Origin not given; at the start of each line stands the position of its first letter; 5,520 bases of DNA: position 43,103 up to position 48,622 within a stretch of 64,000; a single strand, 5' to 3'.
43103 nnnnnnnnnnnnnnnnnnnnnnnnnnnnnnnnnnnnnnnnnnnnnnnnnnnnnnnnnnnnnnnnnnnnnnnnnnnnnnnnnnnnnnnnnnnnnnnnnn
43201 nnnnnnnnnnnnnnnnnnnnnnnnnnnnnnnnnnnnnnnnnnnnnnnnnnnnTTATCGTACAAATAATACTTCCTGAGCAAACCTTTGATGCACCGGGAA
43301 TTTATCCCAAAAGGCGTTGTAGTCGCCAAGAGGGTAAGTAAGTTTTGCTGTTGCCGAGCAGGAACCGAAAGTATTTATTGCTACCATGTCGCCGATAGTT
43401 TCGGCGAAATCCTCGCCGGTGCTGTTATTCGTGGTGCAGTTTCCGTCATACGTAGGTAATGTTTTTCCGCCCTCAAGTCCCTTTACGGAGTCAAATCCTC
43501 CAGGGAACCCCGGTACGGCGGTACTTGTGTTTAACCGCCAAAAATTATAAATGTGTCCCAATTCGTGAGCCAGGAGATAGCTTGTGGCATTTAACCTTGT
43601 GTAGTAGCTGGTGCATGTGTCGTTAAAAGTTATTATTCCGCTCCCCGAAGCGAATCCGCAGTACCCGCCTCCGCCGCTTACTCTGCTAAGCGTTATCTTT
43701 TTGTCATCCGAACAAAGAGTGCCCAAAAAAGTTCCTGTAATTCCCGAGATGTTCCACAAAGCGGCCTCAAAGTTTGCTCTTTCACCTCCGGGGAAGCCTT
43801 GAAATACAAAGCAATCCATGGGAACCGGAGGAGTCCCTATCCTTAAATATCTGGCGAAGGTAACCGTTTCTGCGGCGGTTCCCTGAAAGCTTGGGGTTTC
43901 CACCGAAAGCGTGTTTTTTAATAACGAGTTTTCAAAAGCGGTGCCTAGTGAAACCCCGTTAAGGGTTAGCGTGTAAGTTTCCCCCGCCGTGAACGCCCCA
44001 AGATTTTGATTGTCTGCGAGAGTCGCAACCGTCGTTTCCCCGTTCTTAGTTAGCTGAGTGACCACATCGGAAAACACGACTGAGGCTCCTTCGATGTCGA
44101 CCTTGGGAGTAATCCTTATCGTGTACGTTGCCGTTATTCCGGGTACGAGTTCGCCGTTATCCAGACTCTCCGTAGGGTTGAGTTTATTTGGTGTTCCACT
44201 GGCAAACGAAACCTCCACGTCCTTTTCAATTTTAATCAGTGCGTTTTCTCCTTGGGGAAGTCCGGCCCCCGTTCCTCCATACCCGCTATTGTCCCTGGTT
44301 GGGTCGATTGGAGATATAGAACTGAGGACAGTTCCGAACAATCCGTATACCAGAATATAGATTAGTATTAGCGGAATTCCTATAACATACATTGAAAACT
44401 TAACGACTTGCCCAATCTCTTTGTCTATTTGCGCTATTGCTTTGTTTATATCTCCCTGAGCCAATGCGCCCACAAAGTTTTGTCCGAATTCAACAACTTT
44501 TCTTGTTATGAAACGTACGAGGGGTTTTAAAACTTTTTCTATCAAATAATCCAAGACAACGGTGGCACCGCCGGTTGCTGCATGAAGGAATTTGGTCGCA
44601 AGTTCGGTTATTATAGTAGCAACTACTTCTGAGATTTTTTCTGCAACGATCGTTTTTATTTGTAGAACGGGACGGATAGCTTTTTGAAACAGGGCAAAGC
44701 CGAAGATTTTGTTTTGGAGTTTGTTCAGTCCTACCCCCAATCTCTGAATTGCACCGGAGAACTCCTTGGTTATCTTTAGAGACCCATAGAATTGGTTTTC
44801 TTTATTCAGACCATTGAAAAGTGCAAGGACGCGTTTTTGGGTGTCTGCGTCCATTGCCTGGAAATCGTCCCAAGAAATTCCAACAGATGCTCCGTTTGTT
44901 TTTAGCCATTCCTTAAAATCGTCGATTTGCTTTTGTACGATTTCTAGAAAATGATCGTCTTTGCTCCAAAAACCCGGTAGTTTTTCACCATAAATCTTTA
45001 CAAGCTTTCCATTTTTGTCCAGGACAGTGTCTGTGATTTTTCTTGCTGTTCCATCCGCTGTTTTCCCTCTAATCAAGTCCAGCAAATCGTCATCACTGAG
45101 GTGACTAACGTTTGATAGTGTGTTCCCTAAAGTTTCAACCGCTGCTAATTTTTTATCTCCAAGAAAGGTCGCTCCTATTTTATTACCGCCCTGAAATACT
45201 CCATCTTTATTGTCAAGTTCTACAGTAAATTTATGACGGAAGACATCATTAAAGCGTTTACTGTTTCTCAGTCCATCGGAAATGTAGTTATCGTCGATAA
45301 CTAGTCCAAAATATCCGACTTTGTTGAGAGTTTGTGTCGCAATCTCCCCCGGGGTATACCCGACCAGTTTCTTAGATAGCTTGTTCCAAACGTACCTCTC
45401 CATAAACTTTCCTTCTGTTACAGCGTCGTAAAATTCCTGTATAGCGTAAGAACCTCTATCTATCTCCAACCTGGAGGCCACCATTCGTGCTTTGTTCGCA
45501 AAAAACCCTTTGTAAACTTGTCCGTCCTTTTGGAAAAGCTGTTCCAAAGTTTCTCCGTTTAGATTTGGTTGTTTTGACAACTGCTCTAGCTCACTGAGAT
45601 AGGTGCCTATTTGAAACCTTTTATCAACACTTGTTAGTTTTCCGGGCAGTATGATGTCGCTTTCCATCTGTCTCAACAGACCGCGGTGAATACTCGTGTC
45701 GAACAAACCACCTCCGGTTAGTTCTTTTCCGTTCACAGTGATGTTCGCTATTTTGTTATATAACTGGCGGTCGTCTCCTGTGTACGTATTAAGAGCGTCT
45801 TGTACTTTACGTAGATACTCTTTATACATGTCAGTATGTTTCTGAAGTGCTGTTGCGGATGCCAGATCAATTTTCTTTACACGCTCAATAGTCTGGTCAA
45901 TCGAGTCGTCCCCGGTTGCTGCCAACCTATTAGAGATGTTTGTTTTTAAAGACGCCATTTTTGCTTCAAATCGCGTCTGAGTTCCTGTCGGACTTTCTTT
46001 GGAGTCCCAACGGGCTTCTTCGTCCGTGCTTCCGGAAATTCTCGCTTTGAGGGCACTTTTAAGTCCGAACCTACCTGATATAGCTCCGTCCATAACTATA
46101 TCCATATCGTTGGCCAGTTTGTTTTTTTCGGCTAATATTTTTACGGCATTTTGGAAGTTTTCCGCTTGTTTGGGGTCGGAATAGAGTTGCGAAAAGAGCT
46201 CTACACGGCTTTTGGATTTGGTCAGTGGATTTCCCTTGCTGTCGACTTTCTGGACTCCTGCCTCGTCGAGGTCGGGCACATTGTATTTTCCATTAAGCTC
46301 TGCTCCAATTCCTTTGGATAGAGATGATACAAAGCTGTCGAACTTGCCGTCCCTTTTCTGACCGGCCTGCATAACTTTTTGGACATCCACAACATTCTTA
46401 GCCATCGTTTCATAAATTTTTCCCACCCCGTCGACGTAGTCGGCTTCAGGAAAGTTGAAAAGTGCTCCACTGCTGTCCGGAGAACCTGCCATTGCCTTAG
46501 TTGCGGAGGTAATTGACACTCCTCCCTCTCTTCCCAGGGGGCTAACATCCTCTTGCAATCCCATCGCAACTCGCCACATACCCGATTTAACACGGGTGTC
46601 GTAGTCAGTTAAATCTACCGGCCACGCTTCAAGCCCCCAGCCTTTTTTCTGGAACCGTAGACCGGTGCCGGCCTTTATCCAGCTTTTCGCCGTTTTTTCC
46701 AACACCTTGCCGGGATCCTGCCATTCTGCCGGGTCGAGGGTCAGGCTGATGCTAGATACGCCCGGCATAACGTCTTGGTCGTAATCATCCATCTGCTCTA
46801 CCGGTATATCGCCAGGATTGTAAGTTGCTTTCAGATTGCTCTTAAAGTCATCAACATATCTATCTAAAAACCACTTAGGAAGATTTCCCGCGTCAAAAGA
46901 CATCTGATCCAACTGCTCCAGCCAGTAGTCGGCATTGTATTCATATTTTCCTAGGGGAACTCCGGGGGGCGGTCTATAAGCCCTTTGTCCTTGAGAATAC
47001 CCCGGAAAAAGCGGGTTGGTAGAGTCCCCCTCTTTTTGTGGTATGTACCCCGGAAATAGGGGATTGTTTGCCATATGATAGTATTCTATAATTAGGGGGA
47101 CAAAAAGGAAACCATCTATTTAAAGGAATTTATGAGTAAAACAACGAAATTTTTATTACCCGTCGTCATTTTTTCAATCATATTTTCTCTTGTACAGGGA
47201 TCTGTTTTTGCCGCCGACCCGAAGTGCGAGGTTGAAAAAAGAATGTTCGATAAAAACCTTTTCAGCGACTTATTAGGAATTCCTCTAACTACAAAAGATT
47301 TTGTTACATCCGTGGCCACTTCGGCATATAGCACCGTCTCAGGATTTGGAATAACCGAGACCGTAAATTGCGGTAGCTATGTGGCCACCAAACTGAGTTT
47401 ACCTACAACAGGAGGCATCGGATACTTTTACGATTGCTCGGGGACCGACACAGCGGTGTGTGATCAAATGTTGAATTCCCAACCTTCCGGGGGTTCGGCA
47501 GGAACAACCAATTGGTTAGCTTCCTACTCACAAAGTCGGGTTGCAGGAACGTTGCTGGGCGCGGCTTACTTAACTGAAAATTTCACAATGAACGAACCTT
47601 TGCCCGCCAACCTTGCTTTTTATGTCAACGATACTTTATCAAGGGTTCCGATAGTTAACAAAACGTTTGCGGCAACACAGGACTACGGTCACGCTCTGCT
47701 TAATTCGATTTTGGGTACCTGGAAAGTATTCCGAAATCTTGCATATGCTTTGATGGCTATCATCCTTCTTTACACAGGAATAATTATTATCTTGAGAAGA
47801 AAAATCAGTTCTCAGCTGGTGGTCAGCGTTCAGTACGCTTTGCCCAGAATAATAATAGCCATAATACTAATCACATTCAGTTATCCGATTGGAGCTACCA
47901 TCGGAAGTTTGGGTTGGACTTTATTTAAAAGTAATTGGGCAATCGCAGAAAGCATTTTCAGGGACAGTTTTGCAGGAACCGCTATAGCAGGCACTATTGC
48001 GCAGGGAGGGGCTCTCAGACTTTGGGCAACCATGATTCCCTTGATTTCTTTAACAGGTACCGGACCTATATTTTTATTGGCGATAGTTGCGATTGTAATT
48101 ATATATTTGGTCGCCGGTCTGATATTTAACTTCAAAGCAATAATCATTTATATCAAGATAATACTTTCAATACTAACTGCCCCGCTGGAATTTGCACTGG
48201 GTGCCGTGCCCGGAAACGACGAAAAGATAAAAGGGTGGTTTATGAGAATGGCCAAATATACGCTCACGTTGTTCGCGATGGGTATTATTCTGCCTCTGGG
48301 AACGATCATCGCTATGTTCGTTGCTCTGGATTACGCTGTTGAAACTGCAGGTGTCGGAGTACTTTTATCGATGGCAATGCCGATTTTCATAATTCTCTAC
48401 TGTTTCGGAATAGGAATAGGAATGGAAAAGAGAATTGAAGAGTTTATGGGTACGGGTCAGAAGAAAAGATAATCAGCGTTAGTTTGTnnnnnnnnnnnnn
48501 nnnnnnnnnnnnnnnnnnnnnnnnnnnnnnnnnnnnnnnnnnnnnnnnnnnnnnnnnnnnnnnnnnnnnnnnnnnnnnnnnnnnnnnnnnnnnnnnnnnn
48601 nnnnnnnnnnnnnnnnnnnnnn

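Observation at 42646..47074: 1273-aa membrane-anchored protein ending in an HEXXH zincin-like domain, with a small anchored partner gene immediately downstream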

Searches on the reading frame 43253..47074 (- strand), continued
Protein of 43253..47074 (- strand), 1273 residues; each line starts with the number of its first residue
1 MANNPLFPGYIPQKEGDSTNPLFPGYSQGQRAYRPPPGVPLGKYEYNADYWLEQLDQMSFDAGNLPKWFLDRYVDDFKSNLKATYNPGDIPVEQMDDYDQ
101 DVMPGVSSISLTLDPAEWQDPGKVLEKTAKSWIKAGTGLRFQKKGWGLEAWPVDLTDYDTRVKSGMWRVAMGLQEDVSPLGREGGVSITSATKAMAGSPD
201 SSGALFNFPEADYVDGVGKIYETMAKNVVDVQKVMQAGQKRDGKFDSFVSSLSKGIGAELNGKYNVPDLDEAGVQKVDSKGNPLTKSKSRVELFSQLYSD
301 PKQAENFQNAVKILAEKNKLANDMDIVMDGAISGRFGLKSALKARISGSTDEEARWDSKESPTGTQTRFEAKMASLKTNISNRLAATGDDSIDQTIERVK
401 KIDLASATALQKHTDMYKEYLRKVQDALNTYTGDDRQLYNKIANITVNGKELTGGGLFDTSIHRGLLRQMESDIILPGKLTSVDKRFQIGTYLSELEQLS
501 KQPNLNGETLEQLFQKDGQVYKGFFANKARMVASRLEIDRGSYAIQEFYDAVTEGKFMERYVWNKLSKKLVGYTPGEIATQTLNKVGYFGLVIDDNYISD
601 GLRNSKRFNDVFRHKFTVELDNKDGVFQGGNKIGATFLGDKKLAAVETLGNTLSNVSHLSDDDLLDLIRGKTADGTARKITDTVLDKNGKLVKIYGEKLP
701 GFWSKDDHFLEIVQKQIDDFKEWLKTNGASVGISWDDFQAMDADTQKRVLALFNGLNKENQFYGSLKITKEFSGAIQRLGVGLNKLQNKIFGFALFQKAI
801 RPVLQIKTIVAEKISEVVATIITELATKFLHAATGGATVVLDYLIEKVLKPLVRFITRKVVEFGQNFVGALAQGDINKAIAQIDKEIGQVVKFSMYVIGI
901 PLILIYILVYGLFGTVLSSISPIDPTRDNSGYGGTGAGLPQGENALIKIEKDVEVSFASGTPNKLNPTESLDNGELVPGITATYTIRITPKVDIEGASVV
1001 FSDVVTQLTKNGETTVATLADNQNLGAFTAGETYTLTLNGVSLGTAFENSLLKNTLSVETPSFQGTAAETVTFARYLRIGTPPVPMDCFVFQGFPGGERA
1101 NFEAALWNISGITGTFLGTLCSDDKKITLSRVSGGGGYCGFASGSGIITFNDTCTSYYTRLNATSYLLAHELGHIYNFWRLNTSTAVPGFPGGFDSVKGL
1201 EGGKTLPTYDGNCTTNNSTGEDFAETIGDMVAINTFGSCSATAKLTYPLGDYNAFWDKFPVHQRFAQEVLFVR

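Call 69: list_cluster_members(proteins=[L003:12386-12979:+, L004:10273-10884:+, L005:13821-14423:+, L018:10559-11089:+, L019:6128-6718:+, L011:8057-8650:+, L012:8031-8633:+, L016:3901-4497:+, L017:1322-1945:+, L015:7504-8145:+])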
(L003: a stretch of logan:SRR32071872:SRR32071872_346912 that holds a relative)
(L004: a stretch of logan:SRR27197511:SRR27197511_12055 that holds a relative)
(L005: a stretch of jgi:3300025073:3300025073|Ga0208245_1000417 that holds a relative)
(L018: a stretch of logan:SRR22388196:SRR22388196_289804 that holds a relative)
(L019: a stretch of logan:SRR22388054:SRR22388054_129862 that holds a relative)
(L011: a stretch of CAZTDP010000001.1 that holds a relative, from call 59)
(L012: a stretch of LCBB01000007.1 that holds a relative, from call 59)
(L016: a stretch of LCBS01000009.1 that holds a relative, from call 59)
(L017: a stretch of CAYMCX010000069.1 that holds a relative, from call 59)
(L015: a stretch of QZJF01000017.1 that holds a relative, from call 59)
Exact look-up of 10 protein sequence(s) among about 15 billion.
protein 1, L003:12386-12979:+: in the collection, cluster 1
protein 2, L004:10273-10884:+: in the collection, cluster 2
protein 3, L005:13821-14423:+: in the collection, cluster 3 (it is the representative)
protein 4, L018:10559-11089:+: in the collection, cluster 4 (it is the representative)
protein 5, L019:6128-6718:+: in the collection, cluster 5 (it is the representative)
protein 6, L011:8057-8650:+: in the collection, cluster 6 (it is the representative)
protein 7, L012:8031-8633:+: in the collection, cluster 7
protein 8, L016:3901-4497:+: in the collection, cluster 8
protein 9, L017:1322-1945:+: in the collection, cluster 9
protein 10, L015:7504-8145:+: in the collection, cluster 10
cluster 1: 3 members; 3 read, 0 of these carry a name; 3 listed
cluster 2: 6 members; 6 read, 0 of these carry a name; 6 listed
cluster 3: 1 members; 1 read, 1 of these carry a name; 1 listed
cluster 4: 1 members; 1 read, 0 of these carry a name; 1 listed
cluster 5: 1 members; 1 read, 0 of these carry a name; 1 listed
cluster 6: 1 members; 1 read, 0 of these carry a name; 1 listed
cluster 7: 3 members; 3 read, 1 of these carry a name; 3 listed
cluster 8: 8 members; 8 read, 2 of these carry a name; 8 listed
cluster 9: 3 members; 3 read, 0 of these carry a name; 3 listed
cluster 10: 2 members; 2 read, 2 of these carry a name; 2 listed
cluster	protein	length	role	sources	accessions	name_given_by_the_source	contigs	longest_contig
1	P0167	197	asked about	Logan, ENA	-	-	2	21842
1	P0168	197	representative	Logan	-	-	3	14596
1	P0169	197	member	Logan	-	-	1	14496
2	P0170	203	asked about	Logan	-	-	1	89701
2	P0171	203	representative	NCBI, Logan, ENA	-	-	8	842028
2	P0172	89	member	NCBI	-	-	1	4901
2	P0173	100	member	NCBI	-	-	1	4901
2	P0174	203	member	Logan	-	-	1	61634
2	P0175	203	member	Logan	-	-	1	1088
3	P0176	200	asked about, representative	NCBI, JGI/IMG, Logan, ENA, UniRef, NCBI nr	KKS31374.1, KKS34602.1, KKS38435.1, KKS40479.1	hypothetical protein A2380_02630 [candidate division WWE3 bacterium RIFOXYB1_FULL_43_24] | Uncharacterized protein n=2 Tax=Katanobacteria TaxID=422282 RepID=A0A0G0YP31_UNCKA | MAG: hypothetical protein UU92_C0007G0083 [candidate division WWE3 bacterium ...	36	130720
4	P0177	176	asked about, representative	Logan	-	-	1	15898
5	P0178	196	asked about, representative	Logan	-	-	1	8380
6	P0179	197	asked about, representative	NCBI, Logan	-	-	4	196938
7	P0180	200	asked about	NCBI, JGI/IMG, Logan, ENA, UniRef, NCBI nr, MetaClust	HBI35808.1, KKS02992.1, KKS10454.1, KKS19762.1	MAG: hypothetical protein UU64_C0004G0051 [candidate division WWE3 bacterium ... | Uncharacterized protein n=3 Tax=Katanobacteria TaxID=422282 RepID=A0A1F4W0T4_UNCKA | MAG: hypothetical protein UU55_C0007G0037 [candidate division WWE3 bacterium ...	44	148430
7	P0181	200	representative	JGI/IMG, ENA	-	-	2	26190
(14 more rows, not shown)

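Call 107: search_protein_families(library=padloc, proteins=[window:43253-47074:-, L001:13910-14383:+], max_evalue=0.01)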
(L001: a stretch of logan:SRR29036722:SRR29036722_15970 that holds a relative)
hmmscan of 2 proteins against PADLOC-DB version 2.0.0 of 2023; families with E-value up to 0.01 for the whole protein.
window:43253-47074:- (1273 aa): 0 families

L001:13910-14383:+ (157 aa): 0 families

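Call 108: search_solved_structures(query=A5, max_evalue=1)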
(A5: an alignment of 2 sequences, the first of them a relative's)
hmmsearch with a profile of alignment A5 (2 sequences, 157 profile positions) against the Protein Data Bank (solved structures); distinct sequences matched with E-value up to 1: 1.
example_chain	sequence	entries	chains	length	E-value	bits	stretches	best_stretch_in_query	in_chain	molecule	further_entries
6snr_A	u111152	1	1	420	0.16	14.9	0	92-138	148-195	Lipid II:glycine glycyltransferase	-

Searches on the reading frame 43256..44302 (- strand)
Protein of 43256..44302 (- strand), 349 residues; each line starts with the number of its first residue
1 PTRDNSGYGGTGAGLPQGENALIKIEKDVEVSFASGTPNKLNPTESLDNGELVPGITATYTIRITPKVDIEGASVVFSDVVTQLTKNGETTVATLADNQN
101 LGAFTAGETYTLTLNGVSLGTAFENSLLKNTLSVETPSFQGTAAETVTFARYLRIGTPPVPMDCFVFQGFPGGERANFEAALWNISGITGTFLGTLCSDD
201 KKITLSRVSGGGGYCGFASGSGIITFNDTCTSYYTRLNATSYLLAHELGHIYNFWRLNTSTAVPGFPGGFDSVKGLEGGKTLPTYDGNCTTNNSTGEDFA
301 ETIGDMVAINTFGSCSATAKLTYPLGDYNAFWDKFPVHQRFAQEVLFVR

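Call 49: predict_structure(alignment_id=A6)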
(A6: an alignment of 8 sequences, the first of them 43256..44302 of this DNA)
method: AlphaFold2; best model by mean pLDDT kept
length: 349 residues; sequences in the alignment: 8
mean_pLDDT: 67.8   pTM: 0.54
mean pLDDT of the five models: 67.8, 67.0, 66.3, 64.9, 60.2
residues with pLDDT >= 90: 17; 70-90: 194; 50-70: 49; < 50: 89
segments of 3 or more residues with pLDDT < 50: 1-15, 259-326, 345-349
pLDDT, mean of each block of 10 residues (from residue 1): 33 48 82 90 76 89 85 80 82 85 84 87 85 83 77 71 83 78 70 74 86 72 85 77 74 64 35 41 43 37 34 39 46 53 45
secondary structure, 60 per line:
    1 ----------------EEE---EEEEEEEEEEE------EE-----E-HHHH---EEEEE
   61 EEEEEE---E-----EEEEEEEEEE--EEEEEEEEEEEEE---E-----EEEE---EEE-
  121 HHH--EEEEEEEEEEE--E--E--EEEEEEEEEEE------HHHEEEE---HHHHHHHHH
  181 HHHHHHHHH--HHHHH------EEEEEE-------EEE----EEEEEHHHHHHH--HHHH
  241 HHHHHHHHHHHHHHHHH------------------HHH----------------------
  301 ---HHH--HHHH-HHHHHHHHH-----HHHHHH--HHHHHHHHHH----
elements in order: E17-19 E23-33 H49-52 E56-66 E76-85 E88-100 E110-113 E117-119 E126-136 E145-155 E165-168 H172-189 H192-196 E203-208 E216-218 E223-227 H228-234 H237-257 H309-312 H314-322 H328-333 H336-345
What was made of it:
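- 43838..44254 (-): Extracytoplasmic β-sandwich (Ig-like) spacer domain, aa about 941-1079. AF2 pLDDT 80-90 (call 49).
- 43400..43414 (-): EDFAE (aa 1221-1225): candidate third zinc ligand / Glu helix. This part of the model has low confidence (call 49).
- On Zincin (clan MA) metallopeptidase, gluzincin type: This part of the model has pLDDT <50, so the geometry could not be checked (call 49).
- Checked: 'Ig-like segment': residues about 941-1079 model as a confident β-sandwich (pLDDT 80-90, call 49).
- The C-terminal half of the head, including the Glu helix, is poorly modelled (pLDDT <50, call 49).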

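Call 59: find_related_loci(query=A6, collection=genome_contigs, flank=7000)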
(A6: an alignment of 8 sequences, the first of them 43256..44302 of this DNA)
Query A6 (349 aa) in genome_contigs; peptide patterns used: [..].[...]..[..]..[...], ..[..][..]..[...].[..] (x = any residue, [..] = any of these).
71 stretches matched a pattern; 11 encode a relative of the query (tblastn E <= 1e-3); 11 distinct loci.
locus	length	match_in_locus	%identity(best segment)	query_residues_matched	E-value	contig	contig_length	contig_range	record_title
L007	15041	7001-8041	84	1-349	0e+0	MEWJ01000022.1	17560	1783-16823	MAG: candidate division WWE3 bacterium RIFOXYD1_FULL_43_17 rifoxyd1_full_scaffold_2647, whole genome shotgun sequence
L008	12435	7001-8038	83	1-349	0e+0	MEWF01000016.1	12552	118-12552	MAG: candidate division WWE3 bacterium RIFOXYC2_FULL_42_13 rifoxyc2_full_scaffold_4560, whole genome shotgun sequence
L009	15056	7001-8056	51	1-346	9e-102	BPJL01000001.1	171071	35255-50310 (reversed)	MAG: Patescibacteria group bacterium KatS3mg101 DNA, contig_12384, whole genome shotgun sequence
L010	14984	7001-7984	49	1-341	4e-85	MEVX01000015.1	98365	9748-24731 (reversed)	MAG: candidate division WWE3 bacterium RIFOXYB1_FULL_43_24 rifoxyb1_full_scaffold_497, whole genome shotgun sequence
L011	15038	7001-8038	43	1-346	2e-78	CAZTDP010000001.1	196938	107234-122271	MAG TPA_asm: uncultured Candidatus Saccharibacteria bacterium isolate SRP192927_co3_84 genome assembly, contig: NODE_34_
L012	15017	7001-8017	43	1-347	5e-71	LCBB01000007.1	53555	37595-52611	MAG: candidate division WWE3 bacterium GW2011_GWC2_41_23 UU55_C0007, whole genome shotgun sequence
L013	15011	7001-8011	41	1-347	3e-66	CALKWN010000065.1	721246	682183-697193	MAG TPA_asm: uncultured candidate division WWE3 bacterium isolate SRR6007446_bin.103_CONCOCT_v1.1_MAG genome assembly, c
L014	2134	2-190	89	287-349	4e-34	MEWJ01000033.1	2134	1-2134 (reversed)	MAG: candidate division WWE3 bacterium RIFOXYD1_FULL_43_17 rifoxyd1_full_scaffold_38587, whole genome shotgun sequence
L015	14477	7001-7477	42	170-346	2e-28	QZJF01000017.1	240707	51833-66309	MAG: candidate division WWE3 bacterium isolate SURF_46 Ga0104751_1000015, whole genome shotgun sequence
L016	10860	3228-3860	33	129-343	1e-23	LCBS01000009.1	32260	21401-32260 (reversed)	MAG: candidate division WWE3 bacterium GW2011_GWB1_41_6 UU72_C0009, whole genome shotgun sequence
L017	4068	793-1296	34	160-343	4e-23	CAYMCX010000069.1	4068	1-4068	MAG TPA_asm: uncultured Candidatus Saccharibacteria bacterium isolate SRP050083_co7_140 genome assembly, contig: NODE_29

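Call 95: fold_search(model_id=the predicted structure, library=pdb)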
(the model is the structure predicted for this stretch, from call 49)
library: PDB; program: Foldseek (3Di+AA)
matches with E <= 10: 1621; with E <= 0.001: 33
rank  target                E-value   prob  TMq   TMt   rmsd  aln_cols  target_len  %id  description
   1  2r5o_A                1.1e-04  1.00  0.24  0.43   6.3       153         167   13  Crystal structure of the C-terminal domain of wzt (released 2007-12-25)
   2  2r5o_B                2.8e-04  1.00  0.24  0.44   5.6       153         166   14  Crystal structure of the C-terminal domain of wzt (released 2007-12-25)
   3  1xq4_A                3.0e-04  1.00  0.24  0.53   5.8       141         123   15  Crystal Structure of the Putative ApaA Protein from Bordetella pertussis, Northeast Structural Genomics Target BeR40 (released 2004-11-09)
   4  7ok7_I                3.0e-04  1.00  0.24  0.42   5.8       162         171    7  Crystal structure of the UNC119B ARL3 complex (released 2021-06-09)
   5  9blo_A                3.3e-04  1.00  0.25  0.52   5.8       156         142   13  T450C mutant of repeat domain 2 from Clostridium perfringens adhesin CPE0147 without intramolecular ester bond (released 2025-05-07)
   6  1qvy_A                3.5e-04  1.00  0.24  0.50   5.4       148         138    9  Crystal structure of RhoGDI K(199,200)R double mutant (released 2004-02-10)
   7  5hdw                  3.7e-04  1.00  0.25  0.55   5.7       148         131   17  ApaG Domain of FBxo3 (released 2016-04-06)
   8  8f90_C                3.9e-04  1.00  0.26  0.52   6.5       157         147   14  Intramolecular ester bond-containing repeat domain 2 from Suipraoptans intestinalis adhesin (released 2024-06-19)
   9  8f90_A                3.9e-04  1.00  0.25  0.49   7.7       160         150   14  Intramolecular ester bond-containing repeat domain 2 from Suipraoptans intestinalis adhesin (released 2024-06-19)
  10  2jhw_A                4.2e-04  1.00  0.23  0.48   5.8       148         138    8  CRYSTAL STRUCTURE OF RHOGDI E155A, E157A MUTANT (released 2007-05-08)
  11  1xvs_A                4.4e-04  1.00  0.23  0.52   6.1       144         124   14  Crystal structure of apaG Protein from Vibrio cholerae (released 2004-12-14)
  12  1xq4_B                5.0e-04  1.00  0.24  0.54   5.7       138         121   15  Crystal Structure of the Putative ApaA Protein from Bordetella pertussis, Northeast Structural Genomics Target BeR40 (released 2004-11-09)
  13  8f90_B                5.6e-04  1.00  0.25  0.49   6.7       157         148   14  Intramolecular ester bond-containing repeat domain 2 from Suipraoptans intestinalis adhesin (released 2024-06-19)
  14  8f9l_A                5.6e-04  1.00  0.25  0.50   5.8       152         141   13  Intramolecular ester bond-containing repeat domain from Gemella massiliensis adhesin (released 2024-06-19)
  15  5ml8                  5.9e-04  0.99  0.21  0.39   7.2       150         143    7  The crystal structure of PDE6D in complex to inhibitor-4 (released 2017-02-01)
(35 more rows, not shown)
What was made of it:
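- Tried and rejected: Foldseek against the PDB on the ectodomain was dominated by the β-sandwich (call 95).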

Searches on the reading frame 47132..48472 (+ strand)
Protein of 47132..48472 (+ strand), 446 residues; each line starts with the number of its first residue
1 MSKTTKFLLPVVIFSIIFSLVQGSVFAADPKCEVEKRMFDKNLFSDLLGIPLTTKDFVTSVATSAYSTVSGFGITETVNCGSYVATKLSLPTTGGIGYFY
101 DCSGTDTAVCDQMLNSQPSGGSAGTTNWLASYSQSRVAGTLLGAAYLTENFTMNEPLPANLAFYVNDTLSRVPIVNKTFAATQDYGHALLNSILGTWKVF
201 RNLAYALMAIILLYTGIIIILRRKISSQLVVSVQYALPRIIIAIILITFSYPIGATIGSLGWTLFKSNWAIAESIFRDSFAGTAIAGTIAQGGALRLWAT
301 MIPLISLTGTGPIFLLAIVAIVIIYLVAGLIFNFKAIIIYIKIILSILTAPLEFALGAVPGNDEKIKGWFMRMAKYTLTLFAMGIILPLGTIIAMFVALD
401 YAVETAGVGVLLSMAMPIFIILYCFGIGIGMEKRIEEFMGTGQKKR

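Call 6: search_protein_families(library=pfam, proteins=[window:47132-48472:+], max_evalue=0.01)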
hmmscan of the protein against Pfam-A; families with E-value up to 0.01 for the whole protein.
window:47132-48472:+ (446 aa): 0 families

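Call 33: search_protein_families(library=pfam, proteins=[window:47132-48472:+], max_evalue=1)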
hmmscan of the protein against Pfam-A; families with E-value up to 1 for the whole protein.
window:47132-48472:+ (446 aa): 0 families

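Call 57: search_protein_families(library=phrogs, proteins=[window:47132-48472:+], max_evalue=0.01)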
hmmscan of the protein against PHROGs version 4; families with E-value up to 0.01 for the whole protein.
window:47132-48472:+ (446 aa): 0 families

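Call 58: search_protein_families(library=ncbifam, proteins=[window:47132-48472:+], max_evalue=0.01)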
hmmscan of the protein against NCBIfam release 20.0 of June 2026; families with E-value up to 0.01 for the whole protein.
window:47132-48472:+ (446 aa): 0 families

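Call 107: search_protein_families(library=padloc, proteins=[window:47132-48472:+], max_evalue=0.01)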
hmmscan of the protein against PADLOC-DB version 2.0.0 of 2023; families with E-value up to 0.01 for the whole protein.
window:47132-48472:+ (446 aa): 0 families
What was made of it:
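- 47132..48472 (+): 446-aa polytopic membrane protein, divergently transcribed; conserved neighbour and candidate VirB6-type channel subunit (inference only). No family hit (calls 6, 57, 58, 107).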
